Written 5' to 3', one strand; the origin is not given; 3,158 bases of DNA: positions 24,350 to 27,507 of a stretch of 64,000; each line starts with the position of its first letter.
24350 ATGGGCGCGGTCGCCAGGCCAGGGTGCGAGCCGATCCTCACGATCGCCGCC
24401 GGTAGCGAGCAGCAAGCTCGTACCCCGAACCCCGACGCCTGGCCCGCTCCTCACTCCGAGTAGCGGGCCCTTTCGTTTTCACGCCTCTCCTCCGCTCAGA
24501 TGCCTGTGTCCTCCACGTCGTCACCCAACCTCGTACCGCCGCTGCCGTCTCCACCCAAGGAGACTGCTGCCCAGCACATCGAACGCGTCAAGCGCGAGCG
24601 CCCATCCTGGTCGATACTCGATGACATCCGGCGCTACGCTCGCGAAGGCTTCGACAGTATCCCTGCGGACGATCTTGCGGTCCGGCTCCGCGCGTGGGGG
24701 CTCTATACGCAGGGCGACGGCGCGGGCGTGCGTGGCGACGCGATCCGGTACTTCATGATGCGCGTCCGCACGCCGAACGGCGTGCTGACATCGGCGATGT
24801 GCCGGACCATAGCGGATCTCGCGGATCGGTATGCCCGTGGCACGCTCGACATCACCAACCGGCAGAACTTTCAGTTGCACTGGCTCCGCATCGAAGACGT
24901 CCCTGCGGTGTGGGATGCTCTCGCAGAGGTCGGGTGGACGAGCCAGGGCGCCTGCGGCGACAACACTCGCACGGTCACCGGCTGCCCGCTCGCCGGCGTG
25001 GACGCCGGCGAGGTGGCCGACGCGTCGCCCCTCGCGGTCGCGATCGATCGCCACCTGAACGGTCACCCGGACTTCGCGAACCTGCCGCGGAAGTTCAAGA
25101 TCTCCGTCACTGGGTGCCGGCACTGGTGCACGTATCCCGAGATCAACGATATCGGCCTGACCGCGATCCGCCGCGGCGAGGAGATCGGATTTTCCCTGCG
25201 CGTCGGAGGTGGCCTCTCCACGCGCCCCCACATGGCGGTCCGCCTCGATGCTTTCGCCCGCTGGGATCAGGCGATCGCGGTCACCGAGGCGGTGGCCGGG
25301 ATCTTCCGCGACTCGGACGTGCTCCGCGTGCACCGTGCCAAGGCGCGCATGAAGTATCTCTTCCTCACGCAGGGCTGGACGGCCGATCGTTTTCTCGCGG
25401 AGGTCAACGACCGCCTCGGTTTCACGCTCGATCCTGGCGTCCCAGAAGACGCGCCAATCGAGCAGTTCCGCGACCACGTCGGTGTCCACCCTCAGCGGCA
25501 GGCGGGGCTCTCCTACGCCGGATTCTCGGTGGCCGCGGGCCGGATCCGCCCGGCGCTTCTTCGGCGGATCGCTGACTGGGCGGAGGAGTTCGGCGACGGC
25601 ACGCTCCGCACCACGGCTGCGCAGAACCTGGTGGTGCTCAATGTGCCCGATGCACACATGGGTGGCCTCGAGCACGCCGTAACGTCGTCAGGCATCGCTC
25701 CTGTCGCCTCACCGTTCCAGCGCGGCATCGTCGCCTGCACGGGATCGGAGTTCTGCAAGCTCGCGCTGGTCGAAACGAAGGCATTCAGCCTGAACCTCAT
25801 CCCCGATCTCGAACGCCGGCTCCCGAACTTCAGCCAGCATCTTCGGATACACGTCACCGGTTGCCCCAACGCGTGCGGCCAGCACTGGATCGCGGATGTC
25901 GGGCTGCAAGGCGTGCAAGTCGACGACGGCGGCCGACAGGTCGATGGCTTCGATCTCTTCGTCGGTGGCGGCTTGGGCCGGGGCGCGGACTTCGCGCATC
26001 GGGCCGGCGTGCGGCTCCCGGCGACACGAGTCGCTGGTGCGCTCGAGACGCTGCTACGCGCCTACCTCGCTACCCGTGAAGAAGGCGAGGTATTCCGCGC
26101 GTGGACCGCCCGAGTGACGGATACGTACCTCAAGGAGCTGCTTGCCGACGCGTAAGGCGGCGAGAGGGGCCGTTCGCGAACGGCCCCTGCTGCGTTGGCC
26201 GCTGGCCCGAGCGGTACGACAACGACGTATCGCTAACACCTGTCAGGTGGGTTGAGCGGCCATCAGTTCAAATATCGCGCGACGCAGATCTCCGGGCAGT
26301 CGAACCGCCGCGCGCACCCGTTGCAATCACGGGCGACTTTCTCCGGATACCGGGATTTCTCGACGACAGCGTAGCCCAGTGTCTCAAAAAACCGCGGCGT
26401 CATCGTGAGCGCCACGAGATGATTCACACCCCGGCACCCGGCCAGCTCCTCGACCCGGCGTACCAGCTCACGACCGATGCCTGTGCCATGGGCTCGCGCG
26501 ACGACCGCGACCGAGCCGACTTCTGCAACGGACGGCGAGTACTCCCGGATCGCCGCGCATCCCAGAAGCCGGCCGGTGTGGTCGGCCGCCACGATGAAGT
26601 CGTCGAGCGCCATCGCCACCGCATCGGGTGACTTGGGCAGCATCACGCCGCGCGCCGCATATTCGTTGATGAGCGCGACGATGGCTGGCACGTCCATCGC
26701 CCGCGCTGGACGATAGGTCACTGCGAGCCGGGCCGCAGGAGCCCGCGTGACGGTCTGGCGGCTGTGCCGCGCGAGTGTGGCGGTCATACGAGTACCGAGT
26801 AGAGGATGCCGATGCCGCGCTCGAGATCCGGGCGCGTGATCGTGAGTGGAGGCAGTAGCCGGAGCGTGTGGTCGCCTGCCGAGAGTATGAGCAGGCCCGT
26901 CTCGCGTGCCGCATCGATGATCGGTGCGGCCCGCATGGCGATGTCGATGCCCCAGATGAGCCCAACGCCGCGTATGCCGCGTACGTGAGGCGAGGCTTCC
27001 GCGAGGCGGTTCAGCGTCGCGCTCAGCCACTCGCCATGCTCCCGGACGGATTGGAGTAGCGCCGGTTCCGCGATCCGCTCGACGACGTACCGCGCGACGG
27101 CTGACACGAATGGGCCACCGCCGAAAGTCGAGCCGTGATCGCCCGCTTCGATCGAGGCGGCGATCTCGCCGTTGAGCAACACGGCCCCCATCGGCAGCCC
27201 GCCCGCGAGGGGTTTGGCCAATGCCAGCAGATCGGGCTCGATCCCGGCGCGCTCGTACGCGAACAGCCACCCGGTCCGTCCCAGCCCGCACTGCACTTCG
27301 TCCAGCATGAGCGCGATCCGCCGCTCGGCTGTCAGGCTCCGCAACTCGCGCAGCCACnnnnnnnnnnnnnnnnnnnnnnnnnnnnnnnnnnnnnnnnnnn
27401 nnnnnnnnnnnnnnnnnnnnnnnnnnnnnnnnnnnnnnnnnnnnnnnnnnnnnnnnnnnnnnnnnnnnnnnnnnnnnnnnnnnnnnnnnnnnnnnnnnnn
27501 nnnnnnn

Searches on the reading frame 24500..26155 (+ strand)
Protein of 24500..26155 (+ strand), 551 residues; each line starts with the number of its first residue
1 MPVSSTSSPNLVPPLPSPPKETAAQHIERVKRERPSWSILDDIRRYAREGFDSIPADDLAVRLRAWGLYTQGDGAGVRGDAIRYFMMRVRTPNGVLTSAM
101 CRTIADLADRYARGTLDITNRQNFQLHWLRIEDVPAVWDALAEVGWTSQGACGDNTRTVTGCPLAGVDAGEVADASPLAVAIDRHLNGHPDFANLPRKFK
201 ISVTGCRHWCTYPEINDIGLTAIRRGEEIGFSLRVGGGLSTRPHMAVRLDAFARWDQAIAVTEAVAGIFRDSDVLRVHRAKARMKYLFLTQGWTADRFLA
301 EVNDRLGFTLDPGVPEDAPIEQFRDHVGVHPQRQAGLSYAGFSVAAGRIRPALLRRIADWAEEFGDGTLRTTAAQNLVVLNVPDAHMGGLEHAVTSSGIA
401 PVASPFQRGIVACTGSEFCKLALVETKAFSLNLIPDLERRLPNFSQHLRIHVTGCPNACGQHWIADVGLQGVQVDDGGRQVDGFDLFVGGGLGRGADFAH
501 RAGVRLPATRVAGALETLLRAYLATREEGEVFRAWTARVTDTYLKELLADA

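Call 7: search_protein_families(library=pfam, proteins=[window:24500-26155:+])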
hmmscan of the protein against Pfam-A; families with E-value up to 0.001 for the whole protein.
window:24500-26155:+ (551 aa): 2 families
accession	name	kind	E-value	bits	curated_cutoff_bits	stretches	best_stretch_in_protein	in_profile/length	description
PF01077.27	NIR_SIR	-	1.5e-52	177.7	27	2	152-307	1-155/158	Nitrite and sulphite reductase 4Fe-4S domain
PF03460.22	NIR_SIR_ferr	-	1.8e-40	137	24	2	84-144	9-69/69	Nitrite/Sulfite reductase ferredoxin-like half domain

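Call 9: find_encoding_contigs(protein=window:24500-26155:+, flank=3000, max_places=6)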
Protein window:24500-26155:+ (551 aa): 5 contigs read that carry it; 1 place shown.
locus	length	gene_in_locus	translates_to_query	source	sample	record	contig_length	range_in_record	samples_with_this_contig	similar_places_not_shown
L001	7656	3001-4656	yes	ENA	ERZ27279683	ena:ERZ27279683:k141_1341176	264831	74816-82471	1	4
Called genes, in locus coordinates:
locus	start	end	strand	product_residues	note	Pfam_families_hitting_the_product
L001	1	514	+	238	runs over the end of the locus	PF00977:His_biosynth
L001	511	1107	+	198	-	PF00475:IGPD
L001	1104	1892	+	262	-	PF00977:His_biosynth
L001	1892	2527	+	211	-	PF01502:PRA-CH, PF01503:PRA-PH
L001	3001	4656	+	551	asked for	PF03460:NIR_SIR_ferr, PF01077:NIR_SIR, PF03460:NIR_SIR_ferr, PF01077:NIR_SIR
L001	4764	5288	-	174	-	PF00583:Acetyltransf_1, PF13673:Acetyltransf_10 (weak), PF13508:Acetyltransf_7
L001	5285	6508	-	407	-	PF00202:Aminotran_3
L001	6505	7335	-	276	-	PF00696:AA_kinase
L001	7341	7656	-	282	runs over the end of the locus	PF01118:Semialdhyde_dh, PF22698:Semialdhyde_dhC_1, PF02774:Semialdhyde_dhC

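Call 10: find_related_loci(query=window:24500-26155:+, collection=genome_contigs, flank=2500)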
Query window:24500-26155:+ (551 aa) in genome_contigs; peptide patterns used: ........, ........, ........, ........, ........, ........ (x = any residue, [..] = any of these).
411 stretches matched a pattern; 363 encode a relative of the query (tblastn E <= 1e-3); the best 80 are kept; 80 distinct loci.
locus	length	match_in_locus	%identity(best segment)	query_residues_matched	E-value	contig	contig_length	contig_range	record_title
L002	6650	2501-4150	91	1-549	0e+0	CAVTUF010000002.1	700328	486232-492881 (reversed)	MAG: uncultured Gemmatimonadales bacterium isolate MFD04967.bin.2.141 genome assembly, contig: contig_38248, whole genom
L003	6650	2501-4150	91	1-549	0e+0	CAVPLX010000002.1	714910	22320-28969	MAG: uncultured Gemmatimonadales bacterium isolate MFD10113.bin.3.65 genome assembly, contig: contig_13664, whole genome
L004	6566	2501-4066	73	20-541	0e+0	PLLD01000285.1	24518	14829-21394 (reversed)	MAG: Gemmatimonadetes bacterium isolate fen_1251 73.20120800_E3X.67_contig_9854, whole genome shotgun sequence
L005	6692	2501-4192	71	3-548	0e+0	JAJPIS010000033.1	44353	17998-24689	MAG: Gemmatimonadetes bacterium isolate Centralia_MAG_343 k107_10234063, whole genome shotgun sequence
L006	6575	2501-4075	68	20-551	0e+0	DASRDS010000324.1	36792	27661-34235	MAG TPA_asm: Gemmatimonadaceae bacterium isolate SMAG_U9986 k141_1591479, whole genome shotgun sequence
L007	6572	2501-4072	69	21-551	0e+0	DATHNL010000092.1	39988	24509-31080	MAG TPA_asm: Gemmatimonadaceae bacterium isolate SMAG_U12657 k141_2202483, whole genome shotgun sequence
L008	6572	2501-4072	68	21-551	0e+0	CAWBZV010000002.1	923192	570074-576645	MAG: uncultured Gemmatimonadales bacterium isolate MFD04570.bin.1.3 genome assembly, contig: contig_117139, whole genome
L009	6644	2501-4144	68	18-548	0e+0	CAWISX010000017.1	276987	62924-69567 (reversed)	MAG: uncultured Gemmatimonadales bacterium isolate MFD09222.bin.2.35 genome assembly, contig: contig_61422, whole genome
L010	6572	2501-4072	68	21-551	0e+0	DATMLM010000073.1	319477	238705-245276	MAG TPA_asm: Gemmatimonadaceae bacterium isolate SMAG_U12797 k141_2332404, whole genome shotgun sequence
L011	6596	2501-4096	66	18-549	0e+0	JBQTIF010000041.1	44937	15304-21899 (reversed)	MAG: Gemmatimonadaceae bacterium isolate SAR189 c_000000010609, whole genome shotgun sequence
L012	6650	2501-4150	67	4-548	0e+0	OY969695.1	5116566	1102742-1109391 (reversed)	MAG: uncultured Gemmatimonadales bacterium isolate MFD04967.bin.1.34 genome assembly, chromosome: 1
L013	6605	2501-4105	66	15-549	0e+0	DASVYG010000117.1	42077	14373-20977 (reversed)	MAG TPA_asm: Gemmatimonadaceae bacterium isolate SMAG_U2596 k141_338963, whole genome shotgun sequence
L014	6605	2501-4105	66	18-550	0e+0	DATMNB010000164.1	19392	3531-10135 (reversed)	MAG TPA_asm: Gemmatimonadaceae bacterium isolate SMAG_U12839 k141_2038669, whole genome shotgun sequence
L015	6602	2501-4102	65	17-549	0e+0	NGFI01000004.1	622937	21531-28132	MAG: Gemmatimonadetes bacterium 2013_60CM_65_52 2013_60cm_scaffold_49, whole genome shotgun sequence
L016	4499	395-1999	66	15-549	0e+0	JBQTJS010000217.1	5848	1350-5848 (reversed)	MAG: Gemmatimonadaceae bacterium isolate SAR16 c_000000161907, whole genome shotgun sequence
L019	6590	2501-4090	65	20-548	0e+0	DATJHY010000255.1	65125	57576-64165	MAG TPA_asm: Gemmatimonadaceae bacterium isolate SMAG_U15524 k141_8457412, whole genome shotgun sequence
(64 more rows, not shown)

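Call 24: find_related_loci(query=window:24500-26155:+, collection=metagenome_contigs, flank=1000)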
Query window:24500-26155:+ (551 aa) in metagenome_contigs; peptide patterns used: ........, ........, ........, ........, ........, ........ (x = any residue, [..] = any of these).
599 stretches matched a pattern (row limit reached: there are more); 482 encode a relative of the query (tblastn E <= 1e-3); the best 80 are kept; 80 distinct loci.
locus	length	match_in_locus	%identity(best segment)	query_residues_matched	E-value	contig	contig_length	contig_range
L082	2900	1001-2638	88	4-548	0e+0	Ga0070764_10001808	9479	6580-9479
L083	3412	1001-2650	89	1-549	0e+0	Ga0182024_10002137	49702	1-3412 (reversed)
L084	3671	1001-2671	85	2-549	0e+0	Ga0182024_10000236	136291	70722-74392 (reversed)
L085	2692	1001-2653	82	1-548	0e+0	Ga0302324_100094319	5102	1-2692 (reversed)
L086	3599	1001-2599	68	20-549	0e+0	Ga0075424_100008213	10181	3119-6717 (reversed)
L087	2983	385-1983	68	20-549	0e+0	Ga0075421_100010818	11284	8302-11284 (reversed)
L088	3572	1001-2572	69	21-551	0e+0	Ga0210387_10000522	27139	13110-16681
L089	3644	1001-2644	68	18-548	0e+0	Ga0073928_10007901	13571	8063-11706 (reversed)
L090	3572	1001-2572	68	21-551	0e+0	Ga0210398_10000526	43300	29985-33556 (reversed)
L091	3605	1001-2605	66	18-550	0e+0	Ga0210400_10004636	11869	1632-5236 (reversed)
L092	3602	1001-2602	65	17-549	0e+0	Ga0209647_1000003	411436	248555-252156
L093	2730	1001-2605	65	17-551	0e+0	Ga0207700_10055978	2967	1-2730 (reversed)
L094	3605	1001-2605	68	18-549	0e+0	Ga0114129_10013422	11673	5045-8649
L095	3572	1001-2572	68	21-551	0e+0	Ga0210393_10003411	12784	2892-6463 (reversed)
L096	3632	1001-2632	62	5-551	0e+0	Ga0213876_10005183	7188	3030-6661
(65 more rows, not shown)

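Call 63: search_protein_families(library=ncbifam, proteins=[window:24500-26155:+, L011:804-2492:+])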
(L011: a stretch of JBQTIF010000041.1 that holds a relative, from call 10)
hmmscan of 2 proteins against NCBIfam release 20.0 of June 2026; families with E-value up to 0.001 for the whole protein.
window:24500-26155:+ (551 aa): 11 families
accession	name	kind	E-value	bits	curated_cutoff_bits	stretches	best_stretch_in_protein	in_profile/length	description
NF007125.0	PRK09566.1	equivalog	5.3e-116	388.1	594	1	21-521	9-504/513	ferredoxin--nitrite reductase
NF007126.0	PRK09567.1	equivalog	2.5e-109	366.1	523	1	27-549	68-588/595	NirA family protein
TIGR02435.1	CobG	equivalog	5.3e-68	229.7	234.8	1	86-473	19-385/388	precorrin-3B synthase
NF010029.0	PRK13504.1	equivalog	2.8e-59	200.9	457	2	195-540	215-562/575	NADPH-dependent assimilatory sulfite reductase hemoprotein subunit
TIGR02041.1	CysI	equivalog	4.1e-42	144.3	756.55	2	194-538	193-537/541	assimilatory sulfite reductase (NADPH) hemoprotein subunit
TIGR02042.1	sir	equivalog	9.9e-41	139.5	731.5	2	195-548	223-578/581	sulfite reductase, ferredoxin dependent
TIGR02374.1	nitri_red_nirB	equivalog_domain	7.7e-28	97.3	578.35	2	90-251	565-717/794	nitrite reductase large subunit NirB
TIGR02912.1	sulfite_red_C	equivalog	7.1e-22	77.8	324.1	2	336-472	19-161/314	sulfite reductase subunit C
TIGR02066.1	dsrB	equivalog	1.8e-18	66.7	341.5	2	84-224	30-169/341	dissimilatory-type sulfite reductase subunit beta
TIGR02064.1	dsrA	equivalog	3.3e-14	52.5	392.85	2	352-475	97-225/402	dissimilatory-type sulfite reductase subunit alpha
NF011565.0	PRK14989.1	subfamily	8e-11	40.7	883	1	89-246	569-717/847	nitrite reductase large subunit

L011:804-2492:+ (562 aa): 26 families (the best 25 are shown)
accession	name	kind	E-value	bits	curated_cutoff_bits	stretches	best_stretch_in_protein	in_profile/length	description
NF007922.1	PRK10637.1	equivalog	6.2e-123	411.1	400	1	93-552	1-450/450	siroheme synthase CysG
NF004790.0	PRK06136.1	subfamily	1.2e-85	287.1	198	1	317-553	3-239/250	uroporphyrinogen-III C-methyltransferase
TIGR01469.1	cobA_cysG_Cterm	equivalog_domain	1.1e-83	280.6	185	1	318-553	1-236/238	uroporphyrinogen-III C-methyltransferase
NF005524.0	PRK07168.1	equivalog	1.3e-49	169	603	1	318-553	3-237/474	uroporphyrin-III C-methyltransferase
TIGR01465.1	cobM_cbiF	equivalog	4.3e-41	140.9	259.65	1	320-552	1-228/247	precorrin-4 C(11)-methyltransferase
TIGR01470.1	cysG_Nterm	subfamily_domain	1.7e-38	132.3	62.3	1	94-298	1-202/205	siroheme synthase, N-terminal domain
NF005222.0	PRK06718.1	equivalog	3.6e-30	105.1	204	1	93-279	2-184/203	NAD(P)-binding protein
NF012017.0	PRK15473.1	equivalog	1.9e-26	93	408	1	319-550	9-235/257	cobalt-precorrin-4 methyltransferase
TIGR01467.1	cobI_cbiL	equivalog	5.3e-16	58.7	163.25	2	387-525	82-212/230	precorrin-2 C(20)-methyltransferase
NF005223.0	PRK06719.1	equivalog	2.4e-13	50.1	223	1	93-238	4-142/157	precorrin-2 dehydrogenase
TIGR02467.1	CbiE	equivalog_domain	4.3e-12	45.9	92.9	1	322-532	1-194/204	precorrin-6y C5,15-methyltransferase (decarboxylating) subunit CbiE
NF004457.0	PRK05787.1-5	equivalog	2.4e-11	43.3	302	1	313-536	23-234/252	cobalt-precorrin-7 (C(5))-methyltransferase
NF004423.0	PRK05765.1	equivalog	2.2e-10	40.5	332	1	317-549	2-225/247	precorrin-3B C(17)-methyltransferase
NF004045.0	PRK05562.1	equivalog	5e-10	39.1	181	1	104-259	27-178/225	NAD(P)-dependent oxidoreductase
NF004647.0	PRK05990.1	equivalog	1.7e-09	37.5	271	1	315-349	3-37/245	precorrin-2 C(20)-methyltransferase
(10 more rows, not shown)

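Call 64: search_solved_structures(query=window:24500-26155:+, max_evalue=1e-20)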
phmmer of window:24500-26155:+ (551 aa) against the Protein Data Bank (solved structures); distinct sequences matched with E-value up to 1e-20: 18.
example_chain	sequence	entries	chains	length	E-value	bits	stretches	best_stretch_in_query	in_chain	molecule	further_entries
1zj8_A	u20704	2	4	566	4.1e-99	336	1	45-541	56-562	Probable ferredoxin-dependent nitrite reductase NirA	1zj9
3b0l_A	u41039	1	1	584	3e-83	283.6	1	53-497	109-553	Nitrite reductase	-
3vlx_A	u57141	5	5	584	1e-82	281.9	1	53-497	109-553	Nitrite reductase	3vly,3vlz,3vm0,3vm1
3b0m_A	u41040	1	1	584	3.7e-82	280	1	53-497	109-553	Nitrite reductase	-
3b0j_A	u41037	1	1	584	3.7e-82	280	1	53-497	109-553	Nitrite reductase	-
3b0g_A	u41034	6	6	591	4.4e-82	279.8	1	53-498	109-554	Nitrite reductase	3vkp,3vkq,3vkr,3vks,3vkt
3b0n_A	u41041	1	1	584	5e-82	279.6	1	53-497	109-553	Nitrite reductase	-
3b0h_A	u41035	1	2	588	6.6e-77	262.7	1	42-497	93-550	Nitrite reductase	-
2akj_A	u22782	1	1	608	1e-76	262.1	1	56-499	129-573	Ferredoxin--nitrite reductase, chloroplast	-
5h8v_A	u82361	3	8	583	4.6e-35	124.6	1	194-547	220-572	Sulfite reductase [ferredoxin], chloroplastic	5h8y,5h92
6c3x_A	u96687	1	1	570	9.6e-33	116.9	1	194-539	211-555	Sulfite reductase [NADPH] hemoprotein beta-component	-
6c3m_A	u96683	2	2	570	2.5e-32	115.6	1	194-539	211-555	Sulfite reductase [NADPH] hemoprotein beta-component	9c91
4g38_A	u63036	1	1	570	4.7e-32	114.7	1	194-539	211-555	Sulfite reductase [NADPH] hemoprotein beta-component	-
6c3y_A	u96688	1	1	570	6.5e-32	114.2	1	194-539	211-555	Sulfite reductase [NADPH] hemoprotein beta-component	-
4g39_A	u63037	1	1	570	9.8e-32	113.6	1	194-539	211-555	Sulfite reductase [NADPH] hemoprotein beta-component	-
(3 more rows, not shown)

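Call 72: search_protein_families(library=pfam, proteins=[L019:5364-6299:+, L019:4263-5027:+])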
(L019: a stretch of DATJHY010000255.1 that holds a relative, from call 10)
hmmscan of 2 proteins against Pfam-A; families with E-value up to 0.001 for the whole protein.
L019:5364-6299:+ (311 aa): 7 families
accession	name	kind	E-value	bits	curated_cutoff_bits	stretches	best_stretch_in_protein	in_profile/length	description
PF00561.26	Abhydrolase_1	-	8.7e-19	68.6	25.8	1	23-293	1-244/245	alpha/beta hydrolase fold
PF12146.15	Hydrolase_4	-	1.7e-08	34.5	27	1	65-157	33-126/239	Serine aminopeptidase, S33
PF12697.13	Abhydrolase_6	-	1.8e-08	35.8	26.3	1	63-297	27-214/217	Alpha/beta hydrolase family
PF00975.26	Thioesterase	-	2.3e-05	25.2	26.4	1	85-181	45-146/226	Thioesterase domain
PF02129.25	Peptidase_S15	-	3.8e-05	23.9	23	1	105-275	94-250/262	X-Pro dipeptidyl-peptidase (S15 family)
PF07819.20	PGAP1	-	0.00023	21.4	24.3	1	105-149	90-137/233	PGAP1-like alpha/beta domain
PF00326.27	Peptidase_S9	-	0.0005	20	22.6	0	89-130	46-88/213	Prolyl oligopeptidase family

L019:4263-5027:+ (254 aa): 0 families

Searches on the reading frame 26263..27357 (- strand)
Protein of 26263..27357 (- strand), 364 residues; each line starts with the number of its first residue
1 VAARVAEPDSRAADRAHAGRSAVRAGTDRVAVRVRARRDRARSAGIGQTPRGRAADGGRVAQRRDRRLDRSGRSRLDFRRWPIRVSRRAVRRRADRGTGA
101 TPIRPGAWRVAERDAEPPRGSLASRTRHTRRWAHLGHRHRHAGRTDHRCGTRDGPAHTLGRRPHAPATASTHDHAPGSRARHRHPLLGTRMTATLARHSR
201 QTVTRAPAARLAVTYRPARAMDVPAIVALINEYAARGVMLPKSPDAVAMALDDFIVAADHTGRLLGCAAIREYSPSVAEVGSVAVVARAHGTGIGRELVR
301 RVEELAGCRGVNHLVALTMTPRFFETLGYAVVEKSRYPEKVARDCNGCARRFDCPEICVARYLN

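Call 7: search_protein_families(library=pfam, proteins=[window:26263-27357:-])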
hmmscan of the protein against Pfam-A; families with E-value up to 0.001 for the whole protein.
window:26263-27357:- (364 aa): 3 families
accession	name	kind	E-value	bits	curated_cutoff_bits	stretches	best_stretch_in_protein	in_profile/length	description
PF00583.31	Acetyltransf_1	-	6.6e-10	39.7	20.7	1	254-328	35-115/116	Acetyltransferase (GNAT) family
PF13508.13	Acetyltransf_7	-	1e-08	35.8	27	1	253-330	4-83/84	Acetyltransferase (GNAT) domain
PF13673.13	Acetyltransf_10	-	1.1e-05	25.9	23.6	1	253-336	31-114/128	Acetyltransferase (GNAT) domain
